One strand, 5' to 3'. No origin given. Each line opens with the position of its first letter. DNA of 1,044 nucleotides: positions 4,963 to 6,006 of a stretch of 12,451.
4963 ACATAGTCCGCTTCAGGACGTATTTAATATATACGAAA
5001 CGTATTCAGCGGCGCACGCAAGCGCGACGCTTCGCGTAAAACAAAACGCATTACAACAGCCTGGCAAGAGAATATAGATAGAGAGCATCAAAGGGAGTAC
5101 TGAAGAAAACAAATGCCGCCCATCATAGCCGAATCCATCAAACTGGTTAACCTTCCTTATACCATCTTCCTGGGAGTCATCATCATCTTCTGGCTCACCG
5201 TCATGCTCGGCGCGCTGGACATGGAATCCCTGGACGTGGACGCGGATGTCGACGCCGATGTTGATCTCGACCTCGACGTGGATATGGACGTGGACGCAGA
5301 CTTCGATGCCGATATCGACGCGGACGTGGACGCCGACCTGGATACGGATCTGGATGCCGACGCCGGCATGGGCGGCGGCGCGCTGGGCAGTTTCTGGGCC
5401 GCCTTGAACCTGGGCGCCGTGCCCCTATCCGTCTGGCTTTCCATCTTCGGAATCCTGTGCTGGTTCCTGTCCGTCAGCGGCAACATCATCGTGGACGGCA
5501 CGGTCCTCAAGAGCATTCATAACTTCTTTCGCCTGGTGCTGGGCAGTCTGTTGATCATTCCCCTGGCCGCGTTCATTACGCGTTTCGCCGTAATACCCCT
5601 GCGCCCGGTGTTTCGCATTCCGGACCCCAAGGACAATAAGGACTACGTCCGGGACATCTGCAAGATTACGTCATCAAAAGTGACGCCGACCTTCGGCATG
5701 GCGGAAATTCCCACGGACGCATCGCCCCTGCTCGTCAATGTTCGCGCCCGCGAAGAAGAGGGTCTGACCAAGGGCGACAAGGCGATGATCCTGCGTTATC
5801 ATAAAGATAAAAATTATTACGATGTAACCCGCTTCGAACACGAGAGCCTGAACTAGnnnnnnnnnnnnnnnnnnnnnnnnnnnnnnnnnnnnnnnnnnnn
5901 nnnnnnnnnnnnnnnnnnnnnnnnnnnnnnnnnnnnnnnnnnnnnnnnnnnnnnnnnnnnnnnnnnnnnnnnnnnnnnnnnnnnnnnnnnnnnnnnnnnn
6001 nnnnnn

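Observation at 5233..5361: Alternating Asp-X tract of 44 residues encoded by an in-frame (GAY-NNN) hexanucleotide repeat in the YqiJ/NfeD-like protein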

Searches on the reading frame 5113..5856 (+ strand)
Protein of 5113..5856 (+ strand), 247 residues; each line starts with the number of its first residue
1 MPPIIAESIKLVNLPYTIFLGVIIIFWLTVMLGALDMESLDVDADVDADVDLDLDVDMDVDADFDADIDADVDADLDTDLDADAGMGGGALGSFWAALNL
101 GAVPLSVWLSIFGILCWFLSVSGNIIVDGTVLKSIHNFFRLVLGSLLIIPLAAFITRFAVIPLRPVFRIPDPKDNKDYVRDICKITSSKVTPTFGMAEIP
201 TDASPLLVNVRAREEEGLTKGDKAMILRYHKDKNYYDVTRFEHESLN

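Call 6: search_protein_families(library=pfam, proteins=[window:5113-5856:+], max_evalue=0.01)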
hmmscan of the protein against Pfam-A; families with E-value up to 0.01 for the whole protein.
window:5113-5856:+ (247 aa): 0 families

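Call 7: search_protein_families(library=ncbifam, proteins=[window:5113-5856:+], max_evalue=0.01)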
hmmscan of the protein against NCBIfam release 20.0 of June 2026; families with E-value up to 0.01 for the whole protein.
window:5113-5856:+ (247 aa): 4 families
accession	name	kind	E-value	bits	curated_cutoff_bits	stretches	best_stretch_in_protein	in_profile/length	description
NF000535.3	MSCRAMM_SdrC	exception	0.00052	18.2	1700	1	41-83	861-903/963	MSCRAMM family adhesin SdrC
NF012181.0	MSCRAMM_SdrD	exception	0.00069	17.1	2500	1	43-82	1279-1318/1379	MSCRAMM family adhesin SdrD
NF033845.1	MSCRAMM_ClfB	exception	0.0011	17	999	1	41-83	703-745/871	MSCRAMM family adhesin clumping factor ClfB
NF033609.2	MSCRAMM_ClfA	exception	0.0024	15.7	1150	1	43-81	671-709/934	MSCRAMM family adhesin clumping factor ClfA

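Call 8: search_protein_families(library=pfam, proteins=[window:5113-5856:+], max_evalue=10)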
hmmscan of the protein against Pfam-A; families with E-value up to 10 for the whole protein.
window:5113-5856:+ (247 aa): 2 families
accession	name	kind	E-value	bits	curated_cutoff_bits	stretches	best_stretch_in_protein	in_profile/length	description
PF22807.2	TrAA12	-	0.063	12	30.9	1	41-112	384-454/463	TrAA12-like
PF21001.2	YqiJ_N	-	0.1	13.2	23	0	59-124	46-84/116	Inner membrane protein YqiJ, N-terminal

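Call 9: find_homologous_proteins(query=window:5113-5853:+, max_evalue=0.001)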
Query window:5113-5853:+ (247 aa): 604 proteins with E <= 0.001 among 3506 candidates; the best 120 are listed.
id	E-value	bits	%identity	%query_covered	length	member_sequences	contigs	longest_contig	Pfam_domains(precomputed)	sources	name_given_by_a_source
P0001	5.1e-157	539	100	100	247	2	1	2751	-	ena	-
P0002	1.6e-69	252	50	99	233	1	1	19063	-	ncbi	ncbi:MAG: hypothetical protein AAF518_07615 [Spirochaetota bacterium]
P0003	4.6e-67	244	46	100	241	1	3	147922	-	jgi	jgi:hypothetical protein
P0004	2.7e-65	238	49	97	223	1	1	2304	-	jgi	jgi:hypothetical protein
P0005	1.7e-42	164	37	94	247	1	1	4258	-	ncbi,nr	ncbi:MAG: DUF1449 family protein [Planctomycetales bacterium]|nr:DUF1449 family protein [Planctomyce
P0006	3.9e-40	156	35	95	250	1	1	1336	-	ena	-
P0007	7.3e-37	145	36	92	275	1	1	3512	-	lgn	-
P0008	2.6e-36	144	35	94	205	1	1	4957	-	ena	-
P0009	8.5e-36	142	35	98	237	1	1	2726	-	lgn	-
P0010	2.0e-35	141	34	94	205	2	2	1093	-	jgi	jgi:hypothetical protein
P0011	4.3e-35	140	35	92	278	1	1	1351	-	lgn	-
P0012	4.6e-35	139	36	92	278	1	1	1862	-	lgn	-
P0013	8.4e-35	139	33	94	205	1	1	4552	-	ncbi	-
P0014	4.1e-34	136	34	92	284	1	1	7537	-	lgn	-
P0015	5.0e-34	136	35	79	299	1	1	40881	-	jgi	jgi:hypothetical protein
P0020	2.8e-33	134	32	96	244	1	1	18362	PF21001.3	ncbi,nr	ncbi:MAG: DUF1449 family protein [Pirellulales bacterium]|nr:DUF1449 family protein [Pirellulales ba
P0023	4.7e-32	130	32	99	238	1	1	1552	PF21001.3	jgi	jgi:hypothetical protein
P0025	2.0e-31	128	32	98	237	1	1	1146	PF21001.3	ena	-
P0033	2.4e-30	124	33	98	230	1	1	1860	PF21001.3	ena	-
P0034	3.2e-30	124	33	80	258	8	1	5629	PF21001.3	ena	-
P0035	7.0e-30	123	30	97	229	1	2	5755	PF21001.3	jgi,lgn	-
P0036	7.6e-30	122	34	98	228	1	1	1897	PF21001.3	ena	-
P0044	1.7e-29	121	32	93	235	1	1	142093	-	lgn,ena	-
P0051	6.7e-29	119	30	98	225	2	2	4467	PF21001.3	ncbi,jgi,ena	-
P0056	3.8e-28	117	29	80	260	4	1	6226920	PF21001.3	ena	-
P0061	5.7e-28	116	33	77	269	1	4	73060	PF21001.3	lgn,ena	-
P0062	6.4e-28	116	28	70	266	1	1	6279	PF21001.3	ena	-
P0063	7.3e-28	116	30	95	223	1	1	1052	PF21001.3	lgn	-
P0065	1.2e-27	115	31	80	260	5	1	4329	PF21001.3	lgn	-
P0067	1.6e-27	115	32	96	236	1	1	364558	-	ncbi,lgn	-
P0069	2.3e-27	114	30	94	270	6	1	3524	PF21001.3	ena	-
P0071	4.4e-27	113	31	81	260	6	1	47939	PF21001.3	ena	-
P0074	4.8e-27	113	32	73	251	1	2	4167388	PF21001.3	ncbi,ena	-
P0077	9.2e-27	112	31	99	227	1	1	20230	PF21001.3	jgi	-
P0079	1.6e-26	112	33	96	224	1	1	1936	PF21001.3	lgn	-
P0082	1.7e-26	111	35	93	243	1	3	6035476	PF21001.3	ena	-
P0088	4.8e-26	110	30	92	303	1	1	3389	PF21001.3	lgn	-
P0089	5.8e-26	110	30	94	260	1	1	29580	PF21001.3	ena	-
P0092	1.0e-25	109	25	68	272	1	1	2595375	PF21001.3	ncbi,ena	-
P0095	1.9e-25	108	31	100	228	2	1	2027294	-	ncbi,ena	-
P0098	3.6e-25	107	30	69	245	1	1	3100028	PF21001.3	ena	-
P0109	1.5e-24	105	29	97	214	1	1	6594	PF21001.3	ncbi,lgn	ncbi:MAG: hypothetical protein ACPGJS_21170 [Flammeovirgaceae bacterium]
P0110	1.6e-24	105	31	94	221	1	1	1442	PF21001.3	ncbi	-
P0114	2.0e-24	105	31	88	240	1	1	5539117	-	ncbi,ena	-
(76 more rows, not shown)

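Call 36: predict_structure(alignment_id=A1)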
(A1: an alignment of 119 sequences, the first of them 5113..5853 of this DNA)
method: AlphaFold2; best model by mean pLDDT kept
length: 247 residues; sequences in the alignment: 119
mean_pLDDT: 85.6   pTM: 0.72
mean pLDDT of the five models: 85.6, 85.2, 84.7, 84.6, 83.8
residues with pLDDT >= 90: 171; 70-90: 25; 50-70: 18; < 50: 33
segments of 3 or more residues with pLDDT < 50: 46-56, 60-66, 76-86
pLDDT, mean of each block of 10 residues (from residue 1): 93 98 97 90 53 47 50 50 54 84 93 98 96 95 97 97 93 95 98 98 96 98 98 98 73
secondary structure, 60 per line:
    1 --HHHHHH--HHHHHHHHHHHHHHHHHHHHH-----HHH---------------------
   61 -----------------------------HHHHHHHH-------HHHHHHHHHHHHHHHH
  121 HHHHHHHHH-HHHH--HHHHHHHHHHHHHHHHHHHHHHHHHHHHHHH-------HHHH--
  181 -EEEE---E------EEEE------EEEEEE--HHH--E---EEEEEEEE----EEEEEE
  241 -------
elements in order: H3-8 H11-31 H90-97 H105-129 H131-134 H137-167 H175-178 E182-185 E196-199 E206-211 E223-230 E235-240

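Call 38: find_encoding_contigs(protein=window:5113-5856:+, flank=10000, max_places=6)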
Protein window:5113-5856:+ (247 aa): no gene with exactly this product is on record in the collection.

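Call 39: fold_search(model_id=the predicted structure, library=pdb)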
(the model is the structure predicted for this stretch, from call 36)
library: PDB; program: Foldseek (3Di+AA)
matches with E <= 10: 722; with E <= 0.001: 0
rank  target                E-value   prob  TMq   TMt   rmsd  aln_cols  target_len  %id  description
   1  3wwv                  3.8e-03  1.00  0.24  0.83   2.3        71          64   15  C-terminal domain of stomatin operon partner protein 1510-C from Pyrococcus horikoshii (released 2014-10-01)
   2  2a19_A                8.6e-03  1.00  0.19  0.27   5.3        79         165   15  PKR kinase domain- eIF2alpha- AMP-PNP complex. (released 2005-09-27)
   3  7syr_j                1.1e-02  0.97  0.20  0.25   5.7        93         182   13  Structure of the wt IRES eIF2-containing 48S initiation complex, closed conformation. Structure 12(wt). (released 2022-07-27)
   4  8s8e_i                1.4e-02  0.99  0.20  0.42  10.9        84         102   12  Structure of a yeast 48S-AUC preinitiation complex in closed conformation (model py48S-AUC-3.1) (released 2024-09-11)
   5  6o81_L                1.6e-02  0.97  0.19  0.17   5.2        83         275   11  Electron cryo-microscopy of the eukaryotic translation initiation factor 2B bound to translation initiation factor 2 f (released 2019-05-15)
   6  9hve_K                2.1e-02  1.00  0.20  0.18   3.4        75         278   12  Native human eIF2-eIF2B complex (released 2025-11-19)
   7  1q46                  2.1e-02  0.99  0.21  0.28   4.7        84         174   15  crystal structure of the eIF2 alpha subunit from saccharomyces cerevisia (released 2003-10-28)
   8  1kl9                  2.3e-02  0.98  0.19  0.26   5.1        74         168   12  Crystal structure of the N-terminal segment of Human eukaryotic initiation factor 2alpha (released 2002-03-11)
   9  6zp4_O                2.3e-02  0.98  0.20  0.17   4.5        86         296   12  SARS-CoV-2 Nsp1 bound to a human 43S preinitiation ribosome complex - state 2 (released 2020-07-29)
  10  9hvd_K                2.3e-02  0.96  0.19  0.24   5.2        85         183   10  Native human P-eIF2-eIF2B complex (released 2025-11-19)
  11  6jlz_L                2.5e-02  0.99  0.21  0.29   4.2        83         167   17  P-eIF2a - eIF2B complex (released 2019-05-01)
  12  6o9z_L                2.5e-02  0.97  0.20  0.26   5.1        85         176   10  Electron cryo-microscopy of the eukaryotic translation initiation factor 2B bound to eukaryotic translation initiation (released 2019-05-15)
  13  8oz0_D                2.5e-02  0.94  0.17  0.16   5.9        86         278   10  Structure of a human 48S translation initiation complex with eIF4F and eIF4A (released 2024-02-07)
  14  2k14_MODEL_1_A        2.8e-02  1.00  0.24  0.66   2.1        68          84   15  Solution structure of the soluble domain of the NfeD protein YuaF from Bacillus subtilis (released 2008-08-26)
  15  7ase_s                2.8e-02  0.99  0.22  0.19   4.3        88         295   11  43S preinitiation complex from Trypanosoma cruzi with the kDDX60 helicase (released 2021-04-14)
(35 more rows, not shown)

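Call 40: find_encoding_contigs(protein=P0092, flank=6000, max_places=2)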
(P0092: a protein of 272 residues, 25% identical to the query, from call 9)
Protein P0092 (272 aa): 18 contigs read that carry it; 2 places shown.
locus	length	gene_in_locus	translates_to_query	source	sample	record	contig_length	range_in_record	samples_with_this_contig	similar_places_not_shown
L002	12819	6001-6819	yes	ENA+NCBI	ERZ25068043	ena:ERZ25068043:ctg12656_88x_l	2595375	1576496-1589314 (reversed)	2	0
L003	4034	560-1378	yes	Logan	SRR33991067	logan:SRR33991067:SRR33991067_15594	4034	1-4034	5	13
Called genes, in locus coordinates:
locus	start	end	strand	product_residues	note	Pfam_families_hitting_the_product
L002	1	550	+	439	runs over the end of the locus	PF01609:DDE_Tnp_1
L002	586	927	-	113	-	-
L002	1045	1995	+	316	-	PF00149:Metallophos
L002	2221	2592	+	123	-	PF01740:STAS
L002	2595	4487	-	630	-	PF20581:DUF6785, PF20580:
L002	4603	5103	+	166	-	PF01668:SmpB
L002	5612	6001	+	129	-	-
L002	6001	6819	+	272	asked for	PF21001:YqiJ_N (weak)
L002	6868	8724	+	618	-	PF01145:Band_7, PF15975:Flot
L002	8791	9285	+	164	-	PF02577:BFN_dom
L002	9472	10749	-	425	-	PF13546:DDE_5, PF01609:DDE_Tnp_1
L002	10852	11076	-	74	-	-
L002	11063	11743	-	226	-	-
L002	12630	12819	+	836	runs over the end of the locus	PF01326:PPDK_N, PF27448:Rph_4th, PF00391:PEP-utilizers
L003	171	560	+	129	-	-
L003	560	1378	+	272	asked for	PF21001:YqiJ_N (weak)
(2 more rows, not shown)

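Call 41: find_encoding_contigs(protein=P0003, flank=8000, max_places=2)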
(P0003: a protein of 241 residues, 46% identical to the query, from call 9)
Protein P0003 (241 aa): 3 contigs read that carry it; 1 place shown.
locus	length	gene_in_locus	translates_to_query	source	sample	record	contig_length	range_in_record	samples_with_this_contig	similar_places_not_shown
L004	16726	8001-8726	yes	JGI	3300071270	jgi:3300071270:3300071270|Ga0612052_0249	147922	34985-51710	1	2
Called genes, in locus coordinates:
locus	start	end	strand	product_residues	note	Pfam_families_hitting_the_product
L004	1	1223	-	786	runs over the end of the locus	PF00009:GTP_EFTU (faint), PF01926:MMR_HSR1, PF02421:FeoB_N, PF17910:FeoB_Cyto, PF07670:Gate, PF07664:FeoB_C, PF07670:Gate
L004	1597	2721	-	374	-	PF13784:Fic_N, PF02661:Fic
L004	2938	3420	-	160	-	PF04304:DUF454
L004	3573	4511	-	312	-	-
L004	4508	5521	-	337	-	PF01145:Band_7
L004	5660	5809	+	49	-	-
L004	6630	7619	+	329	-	PF13310:Virulence_RhuM, PF02661:Fic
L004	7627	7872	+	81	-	-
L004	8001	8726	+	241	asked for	-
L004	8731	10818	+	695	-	-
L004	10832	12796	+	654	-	PF12458:DUF3686, PF25472:DUF7902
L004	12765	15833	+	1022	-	PF25472:DUF7902 (faint), PF00004:AAA (weak), PF07728:AAA_5 (weak), PF13401:AAA_22 (weak)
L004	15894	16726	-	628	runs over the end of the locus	PF12796:Ank_2, PF12796:Ank_2, PF12796:Ank_2, PF13637:Ank_4 (weak), PF12796:Ank_2, PF13637:Ank_4 (weak), PF00023:Ank (weak), PF13637:Ank_4 (weak), +5 more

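Call 42: find_encoding_contigs(protein=P0002, flank=8000, max_places=2)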
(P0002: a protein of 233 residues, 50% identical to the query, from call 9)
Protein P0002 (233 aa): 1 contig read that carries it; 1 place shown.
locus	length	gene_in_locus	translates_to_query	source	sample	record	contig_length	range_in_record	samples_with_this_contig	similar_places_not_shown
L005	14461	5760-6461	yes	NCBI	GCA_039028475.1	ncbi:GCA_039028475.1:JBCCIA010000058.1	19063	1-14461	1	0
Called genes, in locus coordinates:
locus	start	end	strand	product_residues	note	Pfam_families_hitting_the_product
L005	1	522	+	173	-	?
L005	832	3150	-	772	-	-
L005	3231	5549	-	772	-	-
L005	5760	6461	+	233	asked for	-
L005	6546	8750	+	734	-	PF01145:Band_7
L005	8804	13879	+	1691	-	PF12458:DUF3686, PF13401:AAA_22 (faint), PF25472:DUF7902, PF00004:AAA (weak), PF07728:AAA_5 (faint)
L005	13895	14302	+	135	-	-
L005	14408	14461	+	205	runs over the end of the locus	PF13489:Methyltransf_23, PF13847:Methyltransf_31 (weak), PF08241:Methyltransf_11, PF08242:Methyltransf_12 (weak), PF13649:Methyltransf_25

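Call 46: find_encoding_contigs(protein=P0001, flank=10000, max_places=6)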
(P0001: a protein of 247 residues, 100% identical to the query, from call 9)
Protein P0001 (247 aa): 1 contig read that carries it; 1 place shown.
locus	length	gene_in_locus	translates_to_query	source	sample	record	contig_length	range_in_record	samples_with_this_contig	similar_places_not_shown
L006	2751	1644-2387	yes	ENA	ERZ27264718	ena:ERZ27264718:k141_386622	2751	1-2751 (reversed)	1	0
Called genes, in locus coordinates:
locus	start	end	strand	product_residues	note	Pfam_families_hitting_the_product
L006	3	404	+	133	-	?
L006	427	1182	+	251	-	-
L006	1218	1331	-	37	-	-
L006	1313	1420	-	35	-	-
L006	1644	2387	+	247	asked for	-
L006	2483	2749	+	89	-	?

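Call 52: search_solved_structures(query=A1, max_evalue=1)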
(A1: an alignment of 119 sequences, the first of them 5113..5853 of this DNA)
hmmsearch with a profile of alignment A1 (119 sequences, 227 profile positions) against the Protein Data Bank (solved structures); distinct sequences matched with E-value up to 1: 5.
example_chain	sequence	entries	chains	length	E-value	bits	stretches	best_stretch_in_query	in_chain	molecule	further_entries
8bm3_A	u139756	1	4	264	0.37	13.2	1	93-152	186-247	Phosphatidylglycerophosphatase B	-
4px7_A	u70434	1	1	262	0.4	13.1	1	93-153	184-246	Phosphatidylglycerophosphatase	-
8wpl_A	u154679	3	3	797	0.41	13.1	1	93-156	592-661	Short transient receptor potential channel 1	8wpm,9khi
5jwy_A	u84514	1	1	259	0.41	13.1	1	93-153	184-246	Phosphatidylglycerophosphatase B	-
9k4i_B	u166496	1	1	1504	0.54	12.7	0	93-156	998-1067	Maltose/maltodextrin-binding periplasmic protein,Short transient receptor potential channe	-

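Call 56: search_protein_families(library=padloc, proteins=[window:5113-5856:+], max_evalue=0.001)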
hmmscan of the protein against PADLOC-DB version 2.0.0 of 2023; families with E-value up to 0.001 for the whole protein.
window:5113-5856:+ (247 aa): 0 families

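Call 61: list_cluster_members(proteins=[P0056, P0092, P0074, P0082, P0098, P0114, P0095, P0067, P0044, P0121])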
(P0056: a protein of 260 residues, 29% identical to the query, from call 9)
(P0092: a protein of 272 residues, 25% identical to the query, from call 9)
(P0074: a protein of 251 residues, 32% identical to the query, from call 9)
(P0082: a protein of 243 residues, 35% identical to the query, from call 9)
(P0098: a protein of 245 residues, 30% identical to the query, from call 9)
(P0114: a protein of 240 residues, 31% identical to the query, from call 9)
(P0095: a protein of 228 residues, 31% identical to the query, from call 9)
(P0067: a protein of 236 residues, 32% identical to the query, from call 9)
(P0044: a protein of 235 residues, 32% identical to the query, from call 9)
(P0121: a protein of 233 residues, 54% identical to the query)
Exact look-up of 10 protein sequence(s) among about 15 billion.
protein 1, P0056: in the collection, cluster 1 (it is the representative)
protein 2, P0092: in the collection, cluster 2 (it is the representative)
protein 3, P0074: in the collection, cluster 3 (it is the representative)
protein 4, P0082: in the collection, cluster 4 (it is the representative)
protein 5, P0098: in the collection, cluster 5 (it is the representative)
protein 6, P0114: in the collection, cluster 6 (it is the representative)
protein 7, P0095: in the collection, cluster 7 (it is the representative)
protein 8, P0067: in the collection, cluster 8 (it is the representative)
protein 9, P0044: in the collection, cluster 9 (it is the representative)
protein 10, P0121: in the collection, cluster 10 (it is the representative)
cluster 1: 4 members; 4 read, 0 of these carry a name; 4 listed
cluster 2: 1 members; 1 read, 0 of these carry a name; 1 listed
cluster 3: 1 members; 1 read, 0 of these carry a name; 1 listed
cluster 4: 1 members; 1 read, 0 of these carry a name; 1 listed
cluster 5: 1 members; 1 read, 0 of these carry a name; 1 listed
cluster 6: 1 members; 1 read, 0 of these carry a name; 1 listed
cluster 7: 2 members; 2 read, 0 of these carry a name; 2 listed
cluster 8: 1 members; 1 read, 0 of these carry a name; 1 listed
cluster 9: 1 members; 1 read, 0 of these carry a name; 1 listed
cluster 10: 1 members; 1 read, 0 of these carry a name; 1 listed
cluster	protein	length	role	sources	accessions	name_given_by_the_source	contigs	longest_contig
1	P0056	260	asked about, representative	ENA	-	-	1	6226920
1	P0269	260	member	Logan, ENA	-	-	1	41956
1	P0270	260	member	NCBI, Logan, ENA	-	-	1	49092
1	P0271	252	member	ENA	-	-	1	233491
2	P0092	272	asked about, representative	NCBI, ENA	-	-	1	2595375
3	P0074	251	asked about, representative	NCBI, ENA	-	-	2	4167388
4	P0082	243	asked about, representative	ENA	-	-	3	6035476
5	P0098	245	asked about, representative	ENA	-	-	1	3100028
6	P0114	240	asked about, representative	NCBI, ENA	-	-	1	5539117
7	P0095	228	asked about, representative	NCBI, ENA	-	-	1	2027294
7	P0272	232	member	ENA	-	-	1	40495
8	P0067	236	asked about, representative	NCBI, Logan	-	-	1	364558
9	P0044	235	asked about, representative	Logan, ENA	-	-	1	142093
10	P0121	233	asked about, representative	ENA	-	-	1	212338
